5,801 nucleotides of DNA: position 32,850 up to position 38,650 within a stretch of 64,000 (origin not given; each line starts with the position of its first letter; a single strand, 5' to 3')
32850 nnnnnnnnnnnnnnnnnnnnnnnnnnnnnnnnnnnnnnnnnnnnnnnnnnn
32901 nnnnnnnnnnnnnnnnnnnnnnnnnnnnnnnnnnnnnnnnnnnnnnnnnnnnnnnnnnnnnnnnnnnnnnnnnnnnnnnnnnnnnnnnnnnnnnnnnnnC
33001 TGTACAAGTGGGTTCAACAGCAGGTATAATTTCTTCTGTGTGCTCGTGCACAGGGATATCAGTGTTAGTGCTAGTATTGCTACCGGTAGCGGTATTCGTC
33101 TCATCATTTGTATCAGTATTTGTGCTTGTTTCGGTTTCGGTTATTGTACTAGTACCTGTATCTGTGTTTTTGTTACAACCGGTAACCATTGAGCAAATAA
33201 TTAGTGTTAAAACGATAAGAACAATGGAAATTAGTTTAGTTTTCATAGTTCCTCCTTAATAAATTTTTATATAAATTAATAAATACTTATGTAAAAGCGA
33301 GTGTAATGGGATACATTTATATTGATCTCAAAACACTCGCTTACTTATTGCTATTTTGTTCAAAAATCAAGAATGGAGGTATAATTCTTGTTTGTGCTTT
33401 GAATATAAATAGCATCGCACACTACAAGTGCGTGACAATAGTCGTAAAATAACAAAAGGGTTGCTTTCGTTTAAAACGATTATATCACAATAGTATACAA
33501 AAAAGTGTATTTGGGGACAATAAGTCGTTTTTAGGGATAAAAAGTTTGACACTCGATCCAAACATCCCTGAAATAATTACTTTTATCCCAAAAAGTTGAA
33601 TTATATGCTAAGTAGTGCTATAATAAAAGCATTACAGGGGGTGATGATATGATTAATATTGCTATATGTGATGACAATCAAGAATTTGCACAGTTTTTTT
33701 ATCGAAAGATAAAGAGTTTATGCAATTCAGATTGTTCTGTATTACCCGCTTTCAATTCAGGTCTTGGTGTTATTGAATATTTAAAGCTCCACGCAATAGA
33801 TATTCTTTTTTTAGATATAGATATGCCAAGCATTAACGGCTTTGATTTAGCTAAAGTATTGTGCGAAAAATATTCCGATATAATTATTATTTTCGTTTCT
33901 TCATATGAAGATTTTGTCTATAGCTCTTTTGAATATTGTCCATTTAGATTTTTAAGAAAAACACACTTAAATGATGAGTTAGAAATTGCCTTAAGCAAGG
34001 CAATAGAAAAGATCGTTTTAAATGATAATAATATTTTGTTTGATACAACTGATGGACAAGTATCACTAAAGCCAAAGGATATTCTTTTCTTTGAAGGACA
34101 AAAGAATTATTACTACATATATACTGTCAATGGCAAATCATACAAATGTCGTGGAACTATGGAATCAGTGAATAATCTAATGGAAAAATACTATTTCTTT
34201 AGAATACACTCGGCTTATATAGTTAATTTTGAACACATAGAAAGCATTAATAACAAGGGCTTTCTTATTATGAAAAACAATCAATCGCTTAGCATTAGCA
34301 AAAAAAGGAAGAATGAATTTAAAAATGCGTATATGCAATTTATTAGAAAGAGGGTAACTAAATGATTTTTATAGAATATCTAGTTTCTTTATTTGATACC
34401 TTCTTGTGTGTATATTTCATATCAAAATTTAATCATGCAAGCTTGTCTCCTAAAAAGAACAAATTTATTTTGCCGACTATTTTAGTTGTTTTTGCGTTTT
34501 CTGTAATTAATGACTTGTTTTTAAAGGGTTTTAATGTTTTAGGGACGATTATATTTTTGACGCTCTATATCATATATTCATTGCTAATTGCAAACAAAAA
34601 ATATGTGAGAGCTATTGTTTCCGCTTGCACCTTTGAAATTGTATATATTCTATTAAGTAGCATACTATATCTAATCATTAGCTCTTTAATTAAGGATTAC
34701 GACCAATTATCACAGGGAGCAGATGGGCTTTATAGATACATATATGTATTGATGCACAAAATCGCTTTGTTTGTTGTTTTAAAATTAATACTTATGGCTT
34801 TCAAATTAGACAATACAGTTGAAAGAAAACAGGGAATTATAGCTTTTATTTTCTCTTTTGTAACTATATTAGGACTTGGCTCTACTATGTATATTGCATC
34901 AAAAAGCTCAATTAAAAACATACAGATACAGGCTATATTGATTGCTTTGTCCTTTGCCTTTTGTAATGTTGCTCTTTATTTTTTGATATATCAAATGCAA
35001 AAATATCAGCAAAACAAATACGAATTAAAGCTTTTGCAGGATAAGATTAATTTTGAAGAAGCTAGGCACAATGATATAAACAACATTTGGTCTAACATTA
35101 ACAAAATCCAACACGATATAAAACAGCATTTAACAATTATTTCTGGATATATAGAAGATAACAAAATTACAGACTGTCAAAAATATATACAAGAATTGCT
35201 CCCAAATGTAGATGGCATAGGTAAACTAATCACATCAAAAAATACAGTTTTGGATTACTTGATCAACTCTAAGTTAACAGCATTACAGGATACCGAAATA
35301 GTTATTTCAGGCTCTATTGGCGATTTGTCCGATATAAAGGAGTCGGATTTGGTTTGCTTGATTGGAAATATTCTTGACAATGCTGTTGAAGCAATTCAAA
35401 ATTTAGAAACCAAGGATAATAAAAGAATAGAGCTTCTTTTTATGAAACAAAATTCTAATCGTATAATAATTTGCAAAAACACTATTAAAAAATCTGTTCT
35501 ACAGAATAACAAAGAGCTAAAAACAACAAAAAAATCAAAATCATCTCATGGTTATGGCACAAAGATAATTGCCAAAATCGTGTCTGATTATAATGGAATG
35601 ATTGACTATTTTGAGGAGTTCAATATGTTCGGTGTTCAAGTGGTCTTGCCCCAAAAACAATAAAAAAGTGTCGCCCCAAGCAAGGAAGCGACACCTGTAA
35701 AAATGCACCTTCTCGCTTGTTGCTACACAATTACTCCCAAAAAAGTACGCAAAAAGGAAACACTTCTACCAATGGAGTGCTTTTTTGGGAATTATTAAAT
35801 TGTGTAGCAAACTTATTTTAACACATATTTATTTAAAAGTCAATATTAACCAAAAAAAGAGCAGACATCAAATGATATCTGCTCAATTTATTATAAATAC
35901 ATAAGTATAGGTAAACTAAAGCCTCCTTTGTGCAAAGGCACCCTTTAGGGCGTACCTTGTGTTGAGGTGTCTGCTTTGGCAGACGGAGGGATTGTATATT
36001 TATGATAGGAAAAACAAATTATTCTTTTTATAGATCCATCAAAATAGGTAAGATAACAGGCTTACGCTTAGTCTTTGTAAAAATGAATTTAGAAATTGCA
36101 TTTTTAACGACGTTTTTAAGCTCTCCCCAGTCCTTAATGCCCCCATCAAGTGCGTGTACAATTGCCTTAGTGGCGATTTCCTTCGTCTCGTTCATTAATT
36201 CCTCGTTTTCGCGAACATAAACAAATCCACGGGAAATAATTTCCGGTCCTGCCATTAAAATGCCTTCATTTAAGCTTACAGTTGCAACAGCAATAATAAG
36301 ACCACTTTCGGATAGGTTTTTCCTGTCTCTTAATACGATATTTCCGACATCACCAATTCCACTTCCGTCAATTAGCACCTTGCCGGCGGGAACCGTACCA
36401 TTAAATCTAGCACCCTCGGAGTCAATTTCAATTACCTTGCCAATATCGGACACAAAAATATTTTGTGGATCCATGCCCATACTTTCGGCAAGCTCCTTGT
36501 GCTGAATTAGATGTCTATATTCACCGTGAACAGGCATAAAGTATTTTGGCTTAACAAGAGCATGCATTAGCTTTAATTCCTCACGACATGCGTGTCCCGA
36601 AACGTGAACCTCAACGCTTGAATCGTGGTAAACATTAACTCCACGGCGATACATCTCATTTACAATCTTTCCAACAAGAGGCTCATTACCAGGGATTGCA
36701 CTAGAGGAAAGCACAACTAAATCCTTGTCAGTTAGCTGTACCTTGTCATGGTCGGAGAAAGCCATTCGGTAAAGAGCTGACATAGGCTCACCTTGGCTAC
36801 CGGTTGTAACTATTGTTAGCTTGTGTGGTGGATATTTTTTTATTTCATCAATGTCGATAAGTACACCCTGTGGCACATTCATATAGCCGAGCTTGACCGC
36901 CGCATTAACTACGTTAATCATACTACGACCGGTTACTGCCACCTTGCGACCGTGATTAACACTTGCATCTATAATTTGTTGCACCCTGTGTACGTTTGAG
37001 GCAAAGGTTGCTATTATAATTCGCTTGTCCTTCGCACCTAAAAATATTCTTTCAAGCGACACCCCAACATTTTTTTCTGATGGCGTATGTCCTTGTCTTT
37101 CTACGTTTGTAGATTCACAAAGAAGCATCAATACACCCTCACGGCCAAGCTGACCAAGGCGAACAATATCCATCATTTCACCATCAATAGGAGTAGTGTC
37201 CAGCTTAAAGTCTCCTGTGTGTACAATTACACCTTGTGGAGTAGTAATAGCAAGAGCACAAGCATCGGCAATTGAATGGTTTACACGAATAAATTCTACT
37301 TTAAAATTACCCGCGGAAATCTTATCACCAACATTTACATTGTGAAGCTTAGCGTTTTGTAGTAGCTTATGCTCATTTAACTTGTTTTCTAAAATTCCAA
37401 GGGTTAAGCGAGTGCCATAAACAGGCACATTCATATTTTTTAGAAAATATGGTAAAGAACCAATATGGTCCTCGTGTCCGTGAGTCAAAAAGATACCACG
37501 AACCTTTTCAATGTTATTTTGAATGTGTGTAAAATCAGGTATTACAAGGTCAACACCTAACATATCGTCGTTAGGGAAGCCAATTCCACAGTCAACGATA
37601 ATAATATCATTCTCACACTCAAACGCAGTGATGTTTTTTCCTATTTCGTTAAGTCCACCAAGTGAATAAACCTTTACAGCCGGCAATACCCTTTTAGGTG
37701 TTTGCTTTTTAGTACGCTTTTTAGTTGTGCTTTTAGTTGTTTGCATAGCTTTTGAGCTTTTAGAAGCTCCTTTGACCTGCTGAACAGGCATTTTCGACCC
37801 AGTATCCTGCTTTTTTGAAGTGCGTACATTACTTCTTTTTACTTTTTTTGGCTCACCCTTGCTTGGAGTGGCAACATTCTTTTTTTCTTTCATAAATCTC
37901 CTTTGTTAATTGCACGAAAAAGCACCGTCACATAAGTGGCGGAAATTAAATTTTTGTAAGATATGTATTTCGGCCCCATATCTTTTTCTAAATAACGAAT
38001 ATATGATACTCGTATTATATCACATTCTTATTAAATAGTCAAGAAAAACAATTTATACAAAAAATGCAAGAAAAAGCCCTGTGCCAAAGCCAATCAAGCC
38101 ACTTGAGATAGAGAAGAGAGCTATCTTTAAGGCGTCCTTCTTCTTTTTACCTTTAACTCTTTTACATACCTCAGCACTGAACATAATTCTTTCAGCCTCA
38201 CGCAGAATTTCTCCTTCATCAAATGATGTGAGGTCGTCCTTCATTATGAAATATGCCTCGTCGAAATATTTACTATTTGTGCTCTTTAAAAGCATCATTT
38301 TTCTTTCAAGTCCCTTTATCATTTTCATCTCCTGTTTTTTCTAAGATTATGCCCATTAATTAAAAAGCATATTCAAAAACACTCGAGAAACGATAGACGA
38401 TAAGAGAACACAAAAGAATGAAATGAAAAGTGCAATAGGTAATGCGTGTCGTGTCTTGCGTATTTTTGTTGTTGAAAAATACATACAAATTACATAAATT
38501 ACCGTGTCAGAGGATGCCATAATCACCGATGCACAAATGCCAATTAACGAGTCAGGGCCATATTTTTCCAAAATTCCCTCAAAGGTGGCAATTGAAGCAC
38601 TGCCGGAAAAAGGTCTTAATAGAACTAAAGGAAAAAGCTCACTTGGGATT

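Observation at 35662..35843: A stand-alone minus-strand transcription unit with no ORF is a candidate novel ~150-nt sRNA next to the LytTR system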

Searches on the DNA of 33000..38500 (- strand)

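Call 3: search_rna_families(source=window, start=33000, end=38500, threshold=evalue, max_evalue=10, show_alignments=3)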
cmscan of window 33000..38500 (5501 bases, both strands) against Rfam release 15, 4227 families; matches with E-value up to 10: 12.
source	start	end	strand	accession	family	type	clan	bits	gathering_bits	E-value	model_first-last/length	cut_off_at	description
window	35847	35964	-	RF00558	L20_leader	Cis-reg; leader;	-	31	58.7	0.0035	1-127/127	no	Ribosomal protein L20 leader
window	38305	38414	-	RF04099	MIR837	Gene; miRNA;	-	24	117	0.21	1-122/122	no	MIR837 microRNA precursor family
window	35852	35902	-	RF01489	sbrA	Gene; sRNA;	-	23.8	45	0.14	1-71/71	no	Listeria sRNA sbrA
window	34549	34637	-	RF01190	snR50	Gene; snRNA; snoRNA; CD-box;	-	22.6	45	4.6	1-89/89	no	Small nucleolar RNA snR50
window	37359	37537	+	RF01239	snR49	Gene; snRNA; snoRNA; HACA-box;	CL00038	20.9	45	0.94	1-170/170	no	Small nucleolar RNA snR49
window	35934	35984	-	RF02985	ftsZ-DE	Gene; sRNA;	-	20.7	72.2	1.4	1-69/69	no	ftsZ-DE RNA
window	34954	35016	-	RF01197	snR39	Gene; snRNA; snoRNA; CD-box;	CL00054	20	40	6.1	1-95/95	no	Small nucleolar RNA snR39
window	35723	35806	+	RF04197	mir-9457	Gene; miRNA;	-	19.5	90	4.1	1-68/68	no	mir-9457 microRNA precursor family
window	35729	35799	-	RF00697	mir-186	Gene; miRNA;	-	19.1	70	6.1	1-82/82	no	mir-186 microRNA precursor family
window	35725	35806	-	RF04197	mir-9457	Gene; miRNA;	-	18.9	90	5.8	1-68/68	no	mir-9457 microRNA precursor family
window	33485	33618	+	RF02536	AEV_CRE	Cis-reg;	-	17.6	100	9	1-135/135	no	Avian encephalitis virus (AEV) cis-acting replication element (CRE)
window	35860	35922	+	RF01648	ceN65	Gene; snRNA; snoRNA; CD-box;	-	16.3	48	9.1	1-65/65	no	Caenorhabditis snoRNA ceN65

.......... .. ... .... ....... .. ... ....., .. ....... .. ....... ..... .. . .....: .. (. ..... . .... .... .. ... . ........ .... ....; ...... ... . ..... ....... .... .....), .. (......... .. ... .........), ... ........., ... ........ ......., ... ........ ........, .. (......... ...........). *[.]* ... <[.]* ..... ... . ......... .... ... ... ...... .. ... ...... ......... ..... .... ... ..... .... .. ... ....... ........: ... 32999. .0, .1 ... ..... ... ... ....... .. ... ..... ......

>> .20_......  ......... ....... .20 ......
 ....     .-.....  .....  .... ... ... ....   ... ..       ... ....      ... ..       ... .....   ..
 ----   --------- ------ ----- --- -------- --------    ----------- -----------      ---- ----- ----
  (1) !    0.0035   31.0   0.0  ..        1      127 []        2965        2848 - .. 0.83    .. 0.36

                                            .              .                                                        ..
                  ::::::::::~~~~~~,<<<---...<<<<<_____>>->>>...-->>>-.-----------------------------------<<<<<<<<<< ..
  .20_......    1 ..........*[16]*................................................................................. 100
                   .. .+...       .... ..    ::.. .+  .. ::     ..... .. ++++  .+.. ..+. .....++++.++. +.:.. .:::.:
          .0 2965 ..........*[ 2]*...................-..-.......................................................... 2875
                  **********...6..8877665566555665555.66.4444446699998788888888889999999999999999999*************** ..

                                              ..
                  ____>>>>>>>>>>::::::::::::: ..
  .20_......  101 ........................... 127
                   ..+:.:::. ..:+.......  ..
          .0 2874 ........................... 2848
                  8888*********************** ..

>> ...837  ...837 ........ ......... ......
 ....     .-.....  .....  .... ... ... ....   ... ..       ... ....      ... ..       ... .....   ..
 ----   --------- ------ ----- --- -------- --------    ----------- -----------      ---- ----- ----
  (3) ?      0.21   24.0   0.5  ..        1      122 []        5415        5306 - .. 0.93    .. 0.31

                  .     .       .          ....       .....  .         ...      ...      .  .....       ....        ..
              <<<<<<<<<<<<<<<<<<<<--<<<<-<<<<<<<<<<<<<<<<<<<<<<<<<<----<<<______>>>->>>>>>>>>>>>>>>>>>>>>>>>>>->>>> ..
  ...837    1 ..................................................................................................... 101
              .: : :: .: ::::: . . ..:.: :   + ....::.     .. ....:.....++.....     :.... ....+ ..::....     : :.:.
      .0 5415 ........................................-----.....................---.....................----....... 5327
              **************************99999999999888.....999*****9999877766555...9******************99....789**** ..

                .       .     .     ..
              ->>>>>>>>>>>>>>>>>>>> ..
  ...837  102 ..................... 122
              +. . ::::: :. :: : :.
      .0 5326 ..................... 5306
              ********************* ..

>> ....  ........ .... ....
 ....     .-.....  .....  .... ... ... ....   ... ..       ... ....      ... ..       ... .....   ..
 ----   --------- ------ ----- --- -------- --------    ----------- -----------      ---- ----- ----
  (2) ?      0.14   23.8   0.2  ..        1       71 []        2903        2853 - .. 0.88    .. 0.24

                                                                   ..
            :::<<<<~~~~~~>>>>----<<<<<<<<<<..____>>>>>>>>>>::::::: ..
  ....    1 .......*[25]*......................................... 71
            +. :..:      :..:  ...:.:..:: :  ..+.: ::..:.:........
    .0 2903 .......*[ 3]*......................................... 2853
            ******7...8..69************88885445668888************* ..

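Call 51: search_dna_similar(query=window:35660-35850:-, collection=plasmids, mode=distant, max_evalue=0.01)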
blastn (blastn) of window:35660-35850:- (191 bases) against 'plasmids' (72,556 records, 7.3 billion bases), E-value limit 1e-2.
No match.

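Call 52: search_dna_similar(query=window:35660-35850:-, collection=phages, mode=distant, max_evalue=0.01)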
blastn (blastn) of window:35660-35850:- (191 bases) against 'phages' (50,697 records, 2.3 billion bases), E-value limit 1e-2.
No match.

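Call 59: search_rna_families(source=L025, start=6850, end=7200, threshold=evalue, max_evalue=10)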
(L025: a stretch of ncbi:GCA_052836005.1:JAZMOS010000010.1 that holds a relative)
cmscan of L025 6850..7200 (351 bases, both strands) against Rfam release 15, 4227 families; matches with E-value up to 10: 10.
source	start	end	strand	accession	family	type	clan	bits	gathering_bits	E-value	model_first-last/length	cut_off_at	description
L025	6850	6921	+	RF00558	L20_leader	Cis-reg; leader;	-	27.5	58.7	0.0016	55-127/127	5'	Ribosomal protein L20 leader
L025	6861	6916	+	RF01489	sbrA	Gene; sRNA;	-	24.4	45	0.0063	1-71/71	no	Listeria sRNA sbrA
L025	6958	7061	+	RF04127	MIR8007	Gene; miRNA;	-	20.8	195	0.075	1-226/226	no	MIR8007 microRNA precursor family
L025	6850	7025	+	RF03533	SQ1002_RNA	Gene; sRNA;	-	19.7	128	0.037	42-237/237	5'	Clostridioides difficile sRNA SQ1002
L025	6875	6957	-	RF02029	sraA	Gene; sRNA;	-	19.3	56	1.4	1-95/95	no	sraA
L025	6860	6918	+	RF02074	STnc240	Gene; sRNA;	-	17.8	55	4.6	1-77/77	no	Enterobacterial sRNA STnc240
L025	6961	7056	+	RF03616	MIR1888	Gene; miRNA;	-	16.9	72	1.6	1-101/101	no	MIR1888 microRNA precursor family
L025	6850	6915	+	RF02377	SurA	Gene; sRNA;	-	16.4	100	0.025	218-279/279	5'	SurA sRNA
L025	6966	7052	+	RF01896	mir-142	Gene; miRNA;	-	16.3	57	1.2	1-85/85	no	mir-142 microRNA precursor family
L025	6875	6936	-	RF02377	SurA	Gene; sRNA;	-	10.7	100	1.3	1-279/279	no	SurA sRNA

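Call 60: search_rna_families(source=L026, start=6840, end=7180, threshold=evalue, max_evalue=10)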
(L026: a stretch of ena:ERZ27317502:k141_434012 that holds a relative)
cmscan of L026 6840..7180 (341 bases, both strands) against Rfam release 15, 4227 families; matches with E-value up to 10: 19.
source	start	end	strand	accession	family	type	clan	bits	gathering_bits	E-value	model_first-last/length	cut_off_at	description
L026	6846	6902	+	RF01489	sbrA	Gene; sRNA;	-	27.2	45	0.0011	1-71/71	no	Listeria sRNA sbrA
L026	6840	6907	+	RF00558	L20_leader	Cis-reg; leader;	-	24.1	58.7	0.011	55-127/127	5'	Ribosomal protein L20 leader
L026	6928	7111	+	RF03533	SQ1002_RNA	Gene; sRNA;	-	23.9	128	0.003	1-237/237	no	Clostridioides difficile sRNA SQ1002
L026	6908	7061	+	RF03922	MIR2119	Gene; miRNA;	-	22.8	73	1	1-188/188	no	MIR2119 microRNA precursor family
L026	6943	7042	+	RF04174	MIR4208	Gene; miRNA;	-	22.6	140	0.31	31-159/191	no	MIR4208 microRNA precursor family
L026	6942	7044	-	RF04246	MIR169_8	Gene; miRNA;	CL00098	21.9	107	0.086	1-137/137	no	MIR169_8 microRNA precursor family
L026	6968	7137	-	RF01859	Phe_leader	Cis-reg; leader;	-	21.5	55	0.24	1-125/125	no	Phenylalanine leader peptide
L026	6910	7102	+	RF00515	PyrR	Cis-reg;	-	20.2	54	1.5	1-115/115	no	PyrR binding site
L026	6864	6950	+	RF01005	MIR530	Gene; miRNA;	-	19.6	85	0.23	48-135/172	no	MIR530 microRNA precursor family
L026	6943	7042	+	RF04128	MIR8562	Gene; miRNA;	-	19.5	211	0.19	1-242/242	no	MIR8562 microRNA precursor family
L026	6840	6909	+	RF00121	MicC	Gene; sRNA;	-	19.5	90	1.4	56-123/123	5'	MicC RNA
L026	6903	7002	+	RF01816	RsaA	Gene; sRNA;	-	17.3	50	1.5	1-134/134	no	RNA Staph. aureus A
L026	6840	6908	+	RF00557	L10_leader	Cis-reg; leader;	-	16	44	2.2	58-138/138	5'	Ribosomal protein L10 leader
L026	6928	7058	+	RF01927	MIR1222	Gene; miRNA;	-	15.5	90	1.4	1-134/134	no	MIR1222 microRNA precursor family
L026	6918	7062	+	RF00117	C0719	Gene; sRNA;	-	14.3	50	0.23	1-222/222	no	C0719 RNA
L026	6869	6949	+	RF02527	SSRC38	Gene; sRNA;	-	14.2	80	3.9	1-166/166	no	Streptococcus sRNA SSRC38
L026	7004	7103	+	RF02100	tfoR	Gene; sRNA;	-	13.5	70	1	1-101/101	no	Translational regulator of tfoXVC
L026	6959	7180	+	RF00503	RNAIII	Gene;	-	11.3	47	2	1-241/504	3'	RNAIII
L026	6840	6901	+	RF02377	SurA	Gene; sRNA;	-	9.5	100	3.1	217-279/279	5'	SurA sRNA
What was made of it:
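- On Any Rfam 15 family: The best hits over the element are miRNA and sRNA models at 19-24 bits, against gathering scores of 70-211 (calls 3, 59, 60).
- Closest known: Terminator/antiterminator attenuator leaders of Firmicutes. Different: There is no sequence or covariance-model similarity to any Rfam family; the PyrR model scores 20 bits against a gathering score of 54 (calls 3, 59, 60).
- The best Rfam RNAIII score in any copy is 11.3 bits, against a gathering score of 47 (call 60).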

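Call 64: build_rna_model(alignment_id=A2, structure=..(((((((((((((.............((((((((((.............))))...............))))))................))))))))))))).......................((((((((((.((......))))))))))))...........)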
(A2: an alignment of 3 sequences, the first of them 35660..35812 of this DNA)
Model R1 built from alignment A2 (3 sequences, 170 columns); structure: as given.
model positions 164; base pairs 35; branch points 1; effective number of sequences 1.07; information 0.59 bits per position. Calibrated on 0.2 Mb of random sequence (short: E-values are rough).
structure used (alignment columns):
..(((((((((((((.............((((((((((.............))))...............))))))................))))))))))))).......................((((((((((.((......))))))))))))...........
